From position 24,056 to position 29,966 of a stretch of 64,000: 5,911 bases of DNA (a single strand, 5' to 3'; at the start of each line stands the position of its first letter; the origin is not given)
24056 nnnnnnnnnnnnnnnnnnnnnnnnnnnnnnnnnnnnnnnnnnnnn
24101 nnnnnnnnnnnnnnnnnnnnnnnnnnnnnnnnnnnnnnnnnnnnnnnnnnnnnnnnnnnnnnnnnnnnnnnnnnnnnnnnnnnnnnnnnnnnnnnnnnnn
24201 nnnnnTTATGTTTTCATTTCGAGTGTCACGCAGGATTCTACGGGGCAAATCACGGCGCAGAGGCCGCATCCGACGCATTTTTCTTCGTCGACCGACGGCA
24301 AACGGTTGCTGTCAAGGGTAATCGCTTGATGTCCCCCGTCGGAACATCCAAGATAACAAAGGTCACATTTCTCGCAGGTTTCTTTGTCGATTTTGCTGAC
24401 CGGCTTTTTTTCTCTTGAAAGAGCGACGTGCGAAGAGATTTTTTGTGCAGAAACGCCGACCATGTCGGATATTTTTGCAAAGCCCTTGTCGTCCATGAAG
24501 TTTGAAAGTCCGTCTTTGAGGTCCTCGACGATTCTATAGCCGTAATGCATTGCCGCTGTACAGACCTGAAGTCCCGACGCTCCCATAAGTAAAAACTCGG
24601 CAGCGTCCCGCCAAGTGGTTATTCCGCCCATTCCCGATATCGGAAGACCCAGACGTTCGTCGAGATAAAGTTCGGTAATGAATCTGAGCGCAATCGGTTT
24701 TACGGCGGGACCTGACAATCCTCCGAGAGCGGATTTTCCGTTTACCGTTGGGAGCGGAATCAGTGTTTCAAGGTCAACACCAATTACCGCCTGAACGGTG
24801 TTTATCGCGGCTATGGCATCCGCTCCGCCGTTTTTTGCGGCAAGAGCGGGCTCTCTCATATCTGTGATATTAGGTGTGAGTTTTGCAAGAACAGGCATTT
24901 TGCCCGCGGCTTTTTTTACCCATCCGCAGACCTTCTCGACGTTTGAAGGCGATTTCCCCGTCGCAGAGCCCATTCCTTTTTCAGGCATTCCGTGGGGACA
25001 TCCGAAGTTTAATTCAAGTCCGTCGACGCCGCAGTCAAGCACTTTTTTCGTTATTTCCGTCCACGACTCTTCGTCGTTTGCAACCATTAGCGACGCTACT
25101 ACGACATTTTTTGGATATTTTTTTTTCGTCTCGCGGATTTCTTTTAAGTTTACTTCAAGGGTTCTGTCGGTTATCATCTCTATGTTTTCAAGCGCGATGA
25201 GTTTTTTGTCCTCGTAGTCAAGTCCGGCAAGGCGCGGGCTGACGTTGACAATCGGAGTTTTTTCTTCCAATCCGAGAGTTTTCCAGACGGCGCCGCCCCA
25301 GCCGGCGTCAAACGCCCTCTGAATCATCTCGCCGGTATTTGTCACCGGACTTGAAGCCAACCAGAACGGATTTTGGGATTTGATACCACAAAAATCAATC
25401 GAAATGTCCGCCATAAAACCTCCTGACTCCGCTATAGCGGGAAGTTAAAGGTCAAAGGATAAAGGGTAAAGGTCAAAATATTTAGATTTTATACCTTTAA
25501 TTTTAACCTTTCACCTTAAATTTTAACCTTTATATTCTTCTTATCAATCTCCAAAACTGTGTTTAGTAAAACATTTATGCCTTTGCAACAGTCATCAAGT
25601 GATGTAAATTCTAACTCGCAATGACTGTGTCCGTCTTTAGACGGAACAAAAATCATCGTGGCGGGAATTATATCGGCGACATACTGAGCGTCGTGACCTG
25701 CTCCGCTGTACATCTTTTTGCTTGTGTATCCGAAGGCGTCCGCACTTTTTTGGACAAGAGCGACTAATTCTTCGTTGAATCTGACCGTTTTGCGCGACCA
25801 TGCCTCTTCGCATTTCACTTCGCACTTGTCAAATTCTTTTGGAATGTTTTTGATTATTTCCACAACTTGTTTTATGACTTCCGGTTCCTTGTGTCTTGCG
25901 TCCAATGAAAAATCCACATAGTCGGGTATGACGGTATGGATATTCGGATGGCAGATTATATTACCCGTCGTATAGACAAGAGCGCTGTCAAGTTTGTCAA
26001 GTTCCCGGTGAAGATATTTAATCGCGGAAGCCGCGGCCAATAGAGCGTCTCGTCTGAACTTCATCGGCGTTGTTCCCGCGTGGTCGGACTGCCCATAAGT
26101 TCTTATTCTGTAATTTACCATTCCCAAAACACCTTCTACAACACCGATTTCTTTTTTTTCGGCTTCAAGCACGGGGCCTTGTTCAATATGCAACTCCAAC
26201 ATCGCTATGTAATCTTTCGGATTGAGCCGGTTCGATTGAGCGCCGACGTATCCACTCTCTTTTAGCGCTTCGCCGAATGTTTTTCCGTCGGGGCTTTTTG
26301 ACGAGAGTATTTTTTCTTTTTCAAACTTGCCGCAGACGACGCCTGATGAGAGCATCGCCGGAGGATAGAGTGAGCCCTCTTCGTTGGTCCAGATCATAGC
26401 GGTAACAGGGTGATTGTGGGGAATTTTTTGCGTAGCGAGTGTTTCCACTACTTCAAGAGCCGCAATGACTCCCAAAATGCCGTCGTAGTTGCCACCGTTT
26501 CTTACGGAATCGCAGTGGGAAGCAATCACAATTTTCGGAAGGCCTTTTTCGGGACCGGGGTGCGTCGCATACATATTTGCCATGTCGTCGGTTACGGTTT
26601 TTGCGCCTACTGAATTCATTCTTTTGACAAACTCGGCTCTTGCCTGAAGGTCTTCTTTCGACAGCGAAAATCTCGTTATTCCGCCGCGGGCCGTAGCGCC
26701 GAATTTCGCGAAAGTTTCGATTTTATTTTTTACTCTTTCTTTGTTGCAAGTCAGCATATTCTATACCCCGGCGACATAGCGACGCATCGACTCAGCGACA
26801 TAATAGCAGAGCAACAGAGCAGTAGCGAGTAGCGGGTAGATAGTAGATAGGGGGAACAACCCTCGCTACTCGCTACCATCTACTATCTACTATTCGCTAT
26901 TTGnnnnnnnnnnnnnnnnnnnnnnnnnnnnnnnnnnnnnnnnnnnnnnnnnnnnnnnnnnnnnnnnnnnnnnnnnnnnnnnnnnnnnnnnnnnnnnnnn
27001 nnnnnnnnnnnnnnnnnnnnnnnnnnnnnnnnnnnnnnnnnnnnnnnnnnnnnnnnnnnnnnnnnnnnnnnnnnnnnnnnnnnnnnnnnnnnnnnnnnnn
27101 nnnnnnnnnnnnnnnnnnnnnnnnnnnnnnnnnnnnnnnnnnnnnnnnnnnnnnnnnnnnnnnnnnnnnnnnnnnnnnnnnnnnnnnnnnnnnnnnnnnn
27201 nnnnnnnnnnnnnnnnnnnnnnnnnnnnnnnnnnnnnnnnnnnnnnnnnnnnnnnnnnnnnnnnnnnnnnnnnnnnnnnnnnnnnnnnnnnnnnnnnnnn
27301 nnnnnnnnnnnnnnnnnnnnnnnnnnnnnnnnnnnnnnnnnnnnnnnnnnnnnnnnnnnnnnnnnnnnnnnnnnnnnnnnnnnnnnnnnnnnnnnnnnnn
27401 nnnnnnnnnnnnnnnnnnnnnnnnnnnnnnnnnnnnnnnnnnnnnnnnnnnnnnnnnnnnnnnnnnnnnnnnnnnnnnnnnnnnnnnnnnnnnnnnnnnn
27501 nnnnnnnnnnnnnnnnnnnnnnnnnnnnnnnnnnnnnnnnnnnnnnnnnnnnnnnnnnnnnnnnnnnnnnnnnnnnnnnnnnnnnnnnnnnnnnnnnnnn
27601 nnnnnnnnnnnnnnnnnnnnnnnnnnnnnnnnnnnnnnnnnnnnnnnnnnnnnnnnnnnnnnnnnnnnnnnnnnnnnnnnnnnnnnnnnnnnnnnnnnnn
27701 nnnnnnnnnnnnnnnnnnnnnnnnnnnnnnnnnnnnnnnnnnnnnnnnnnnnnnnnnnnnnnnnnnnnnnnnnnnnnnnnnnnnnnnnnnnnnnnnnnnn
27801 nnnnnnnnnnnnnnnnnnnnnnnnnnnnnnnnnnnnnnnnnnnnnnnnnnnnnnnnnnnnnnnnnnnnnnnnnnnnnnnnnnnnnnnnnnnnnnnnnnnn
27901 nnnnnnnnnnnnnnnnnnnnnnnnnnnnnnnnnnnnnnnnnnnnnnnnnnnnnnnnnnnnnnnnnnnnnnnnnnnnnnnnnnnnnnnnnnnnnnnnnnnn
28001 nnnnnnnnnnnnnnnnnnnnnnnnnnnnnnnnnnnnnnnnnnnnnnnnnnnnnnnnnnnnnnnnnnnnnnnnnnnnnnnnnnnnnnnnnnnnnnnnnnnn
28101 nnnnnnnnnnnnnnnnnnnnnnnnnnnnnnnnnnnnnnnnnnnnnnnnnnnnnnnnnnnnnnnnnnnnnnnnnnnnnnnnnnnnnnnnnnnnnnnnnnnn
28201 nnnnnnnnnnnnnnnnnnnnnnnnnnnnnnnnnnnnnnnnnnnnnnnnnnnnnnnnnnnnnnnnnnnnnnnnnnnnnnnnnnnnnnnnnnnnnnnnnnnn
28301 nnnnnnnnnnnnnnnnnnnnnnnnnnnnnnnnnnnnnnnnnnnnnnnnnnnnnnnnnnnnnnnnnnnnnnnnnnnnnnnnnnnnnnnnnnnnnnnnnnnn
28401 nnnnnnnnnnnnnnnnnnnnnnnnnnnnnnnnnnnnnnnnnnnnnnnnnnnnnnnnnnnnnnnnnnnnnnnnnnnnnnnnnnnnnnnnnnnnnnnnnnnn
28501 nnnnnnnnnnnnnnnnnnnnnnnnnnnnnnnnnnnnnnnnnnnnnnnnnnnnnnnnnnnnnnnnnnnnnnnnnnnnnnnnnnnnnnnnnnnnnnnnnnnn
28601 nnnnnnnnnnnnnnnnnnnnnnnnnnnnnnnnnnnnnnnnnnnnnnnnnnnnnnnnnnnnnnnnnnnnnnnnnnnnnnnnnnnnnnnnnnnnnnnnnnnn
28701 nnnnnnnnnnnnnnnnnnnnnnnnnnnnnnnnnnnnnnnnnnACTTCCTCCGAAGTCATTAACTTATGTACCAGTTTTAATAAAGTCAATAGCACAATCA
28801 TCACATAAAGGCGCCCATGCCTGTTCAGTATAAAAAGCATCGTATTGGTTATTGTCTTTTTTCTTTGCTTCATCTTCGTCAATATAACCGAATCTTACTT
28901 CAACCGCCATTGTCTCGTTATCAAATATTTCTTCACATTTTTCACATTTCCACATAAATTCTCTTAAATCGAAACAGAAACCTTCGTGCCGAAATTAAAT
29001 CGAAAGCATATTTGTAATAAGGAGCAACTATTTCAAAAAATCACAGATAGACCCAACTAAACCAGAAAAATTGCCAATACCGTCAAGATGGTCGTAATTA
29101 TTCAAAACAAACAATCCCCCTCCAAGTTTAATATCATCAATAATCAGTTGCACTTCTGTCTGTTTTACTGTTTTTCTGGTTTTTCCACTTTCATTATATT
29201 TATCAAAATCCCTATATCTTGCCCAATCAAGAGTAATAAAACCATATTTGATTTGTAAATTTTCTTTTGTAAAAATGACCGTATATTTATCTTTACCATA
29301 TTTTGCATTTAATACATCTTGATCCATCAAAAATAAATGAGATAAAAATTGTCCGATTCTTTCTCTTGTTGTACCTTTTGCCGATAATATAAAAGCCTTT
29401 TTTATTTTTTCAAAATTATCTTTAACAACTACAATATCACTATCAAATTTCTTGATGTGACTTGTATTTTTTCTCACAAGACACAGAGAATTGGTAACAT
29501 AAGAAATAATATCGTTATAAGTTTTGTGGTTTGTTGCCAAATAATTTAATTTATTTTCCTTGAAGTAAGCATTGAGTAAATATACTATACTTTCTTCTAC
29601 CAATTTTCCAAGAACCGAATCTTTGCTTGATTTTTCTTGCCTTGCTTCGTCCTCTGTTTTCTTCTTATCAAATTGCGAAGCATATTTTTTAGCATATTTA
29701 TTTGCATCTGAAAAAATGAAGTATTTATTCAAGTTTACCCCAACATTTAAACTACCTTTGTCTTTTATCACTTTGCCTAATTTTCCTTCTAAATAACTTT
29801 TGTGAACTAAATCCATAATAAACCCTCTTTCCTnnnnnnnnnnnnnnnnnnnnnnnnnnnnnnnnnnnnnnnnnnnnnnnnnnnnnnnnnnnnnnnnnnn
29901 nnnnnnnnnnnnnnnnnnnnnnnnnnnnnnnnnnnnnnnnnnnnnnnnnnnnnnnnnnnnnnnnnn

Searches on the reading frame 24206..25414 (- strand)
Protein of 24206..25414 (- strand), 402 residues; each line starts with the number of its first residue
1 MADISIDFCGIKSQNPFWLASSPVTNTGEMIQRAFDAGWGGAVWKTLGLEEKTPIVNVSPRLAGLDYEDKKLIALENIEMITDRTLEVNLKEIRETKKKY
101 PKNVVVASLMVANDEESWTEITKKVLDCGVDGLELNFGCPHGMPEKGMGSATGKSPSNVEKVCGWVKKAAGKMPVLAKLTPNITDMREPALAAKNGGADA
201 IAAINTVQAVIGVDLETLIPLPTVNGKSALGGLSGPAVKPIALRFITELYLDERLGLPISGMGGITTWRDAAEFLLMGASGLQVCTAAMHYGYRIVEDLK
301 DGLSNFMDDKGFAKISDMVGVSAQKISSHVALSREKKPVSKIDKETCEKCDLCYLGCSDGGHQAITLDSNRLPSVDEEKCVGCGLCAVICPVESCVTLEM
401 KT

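Call 5: search_protein_families(library=pfam, max_evalue=0.01, proteins=[window:24206-25414:-])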
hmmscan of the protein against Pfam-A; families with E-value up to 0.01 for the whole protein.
window:24206-25414:- (402 aa): 10 families
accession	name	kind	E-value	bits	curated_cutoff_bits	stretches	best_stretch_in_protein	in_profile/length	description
PF01180.27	DHO_dh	-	1.9e-38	132.8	27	1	6-307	4-291/291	Dihydroorotate dehydrogenase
PF14697.11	Fer4_21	-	7.6e-16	58.4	35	1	341-398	2-59/59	4Fe-4S dicluster domain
PF01207.24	Dus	-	3.3e-08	33.5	20.4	1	79-188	29-138/311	Dihydrouridine synthase (Dus)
PF12837.12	Fer4_6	-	2e-07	31.1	25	1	373-392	2-21/24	4Fe-4S binding domain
PF00037.32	Fer4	-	6.8e-07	29.3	21.1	1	374-393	2-21/24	4Fe-4S binding domain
PF12838.12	Fer4_7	-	2e-06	28.6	27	1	346-393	1-51/52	4Fe-4S dicluster domain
PF12797.12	Fer4_2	-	1.2e-05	25.4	24.5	1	373-392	3-22/22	4Fe-4S binding domain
PF13237.11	Fer4_10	-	9.7e-05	22.7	25.5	1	341-391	3-53/53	4Fe-4S dicluster domain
PF13187.11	Fer4_9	-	0.0036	17.7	27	0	347-392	2-49/52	4Fe-4S dicluster domain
PF12800.12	Fer4_4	-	0.0076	17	24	1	378-392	2-16/17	4Fe-4S binding domain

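Call 11: find_encoding_contigs(protein=window:24206-25414:-, flank=10000, max_places=6)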
Protein window:24206-25414:- (402 aa): no gene with exactly this product is on record in the collection.

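Call 13: find_related_loci(query=window:24206-25414:-, collection=genome_contigs, flank=10000)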
Query window:24206-25414:- (402 aa) in genome_contigs; peptide patterns used: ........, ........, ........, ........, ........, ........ (x = any residue, [..] = any of these).
275 stretches matched a pattern; 245 encode a relative of the query (tblastn E <= 1e-3); the best 80 are kept; 80 distinct loci.
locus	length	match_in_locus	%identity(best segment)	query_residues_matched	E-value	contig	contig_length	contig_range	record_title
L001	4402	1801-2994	86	1-398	0e+0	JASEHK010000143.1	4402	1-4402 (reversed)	MAG: Endomicrobiia bacterium isolate Yes70-21 NODE_143_length_4402_cov_3.836209, whole genome shotgun sequence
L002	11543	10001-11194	62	1-398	6e-172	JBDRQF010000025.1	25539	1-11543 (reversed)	MAG: Elusimicrobiota bacterium isolate MEGAHIT-group-2.27 k141_578962, whole genome shotgun sequence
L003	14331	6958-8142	53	3-398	2e-142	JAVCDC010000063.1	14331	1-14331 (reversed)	MAG: Candidatus Tritonobacter lacicola isolate MAG_3300035698_867 Ga0374944_519801, whole genome shotgun sequence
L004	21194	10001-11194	56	2-399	2e-142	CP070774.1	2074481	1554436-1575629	MAG: Syntrophobacterales bacterium isolate bin204 chromosome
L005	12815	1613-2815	55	2-402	1e-142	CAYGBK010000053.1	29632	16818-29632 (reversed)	MAG TPA_asm: uncultured Thermodesulfobacteriota bacterium isolate ERP108616_co1_309 genome assembly, contig: k119_173074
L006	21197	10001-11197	55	2-398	7e-142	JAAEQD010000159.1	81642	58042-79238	MAG: Candidatus Zixiibacteriota bacterium isolate Gpa_9 GpaG_CONTIG1764277, whole genome shotgun sequence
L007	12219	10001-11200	54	2-399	2e-140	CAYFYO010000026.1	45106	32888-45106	MAG TPA_asm: uncultured Thermodesulfobacteriota bacterium isolate ERP108616_co2_127 genome assembly, contig: NODE_889_le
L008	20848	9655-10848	50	1-402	1e-138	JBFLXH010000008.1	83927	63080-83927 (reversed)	MAG: Bacillota bacterium isolate MAG053 MAG053_8, whole genome shotgun sequence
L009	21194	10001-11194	52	3-398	8e-137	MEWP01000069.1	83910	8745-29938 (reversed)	MAG: candidate division Zixibacteria bacterium RBG_16_53_22 RBG_16_scaffold_2536, whole genome shotgun sequence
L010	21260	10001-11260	50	1-398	1e-136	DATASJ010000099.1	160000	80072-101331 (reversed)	MAG TPA_asm: Bryobacteraceae bacterium isolate SMAG_U5517 k141_6036893, whole genome shotgun sequence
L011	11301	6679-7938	51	1-398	2e-136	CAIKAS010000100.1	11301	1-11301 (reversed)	MAG: uncultured Acidobacteriia bacterium isolate AM-2014_bin-4081 genome assembly, contig: bin-4081:100/364, whole genom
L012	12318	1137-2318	50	1-401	6e-136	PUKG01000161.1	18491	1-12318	MAG: Halobacteroidaceae bacterium isolate B1Sed10_89R1 B1-Sed10-C3189, whole genome shotgun sequence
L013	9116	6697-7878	50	1-401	8e-136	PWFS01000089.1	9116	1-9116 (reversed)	MAG: Halobacteroidaceae bacterium isolate T1Sed10_26 T1-Sed10-C9070, whole genome shotgun sequence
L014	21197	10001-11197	52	1-398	9e-136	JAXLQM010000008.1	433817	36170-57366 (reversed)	MAG: Bryobacteraceae bacterium isolate STL-ACI3 C4.145.fa-8, whole genome shotgun sequence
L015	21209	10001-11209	50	3-398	1e-135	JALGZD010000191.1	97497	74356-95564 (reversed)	MAG: bacterium isolate SY70-5-12_Bin_1 SY70-5-12_Bin_1_scaffold_10, whole genome shotgun sequence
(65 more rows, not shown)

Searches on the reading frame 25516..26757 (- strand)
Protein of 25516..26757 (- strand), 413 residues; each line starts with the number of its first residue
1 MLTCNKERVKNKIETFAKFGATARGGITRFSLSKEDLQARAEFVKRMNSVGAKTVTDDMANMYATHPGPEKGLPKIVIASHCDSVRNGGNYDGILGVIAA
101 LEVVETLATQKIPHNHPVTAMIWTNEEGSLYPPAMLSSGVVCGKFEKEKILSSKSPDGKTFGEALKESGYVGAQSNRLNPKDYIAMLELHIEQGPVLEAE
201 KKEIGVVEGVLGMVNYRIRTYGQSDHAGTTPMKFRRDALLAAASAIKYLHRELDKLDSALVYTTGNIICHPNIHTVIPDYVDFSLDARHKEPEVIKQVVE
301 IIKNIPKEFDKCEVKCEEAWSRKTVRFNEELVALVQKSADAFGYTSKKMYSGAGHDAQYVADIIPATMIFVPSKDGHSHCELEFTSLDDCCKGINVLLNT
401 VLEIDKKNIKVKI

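Call 5: search_protein_families(library=pfam, max_evalue=0.01, proteins=[window:25516-26757:-])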
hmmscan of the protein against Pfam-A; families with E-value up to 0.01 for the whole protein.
window:25516-26757:- (413 aa): 3 families
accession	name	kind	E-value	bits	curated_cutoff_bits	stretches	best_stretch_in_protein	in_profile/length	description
PF01546.33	Peptidase_M20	-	4.6e-25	89.2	24.6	1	79-402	3-205/206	Peptidase family M20/M25/M40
PF04389.22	Peptidase_M28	-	4.4e-06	27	21.3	1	61-131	1-71/193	Peptidase family M28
PF07687.19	M20_dimer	-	0.00018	21.8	21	1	212-307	5-100/107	Peptidase dimerisation domain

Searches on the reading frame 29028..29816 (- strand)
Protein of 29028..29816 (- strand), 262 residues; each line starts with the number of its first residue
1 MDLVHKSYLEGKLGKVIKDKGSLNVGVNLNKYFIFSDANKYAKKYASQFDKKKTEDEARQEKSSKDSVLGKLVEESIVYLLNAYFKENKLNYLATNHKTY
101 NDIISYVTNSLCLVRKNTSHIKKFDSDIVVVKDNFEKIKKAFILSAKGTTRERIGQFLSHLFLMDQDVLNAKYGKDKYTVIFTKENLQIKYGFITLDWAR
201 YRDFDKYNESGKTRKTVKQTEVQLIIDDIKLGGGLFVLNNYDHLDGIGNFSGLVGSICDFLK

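Call 44: search_protein_families(library=pfam, max_evalue=0.001, proteins=[window:29028-29816:-])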
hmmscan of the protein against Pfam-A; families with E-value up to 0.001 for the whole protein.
window:29028-29816:- (262 aa): 1 family
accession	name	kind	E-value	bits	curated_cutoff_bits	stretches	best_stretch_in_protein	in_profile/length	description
PF18643.7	RE_BsaWI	-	1.6e-06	28.6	26.2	1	116-215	14-93/105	BsaWI restriction endonuclease type 2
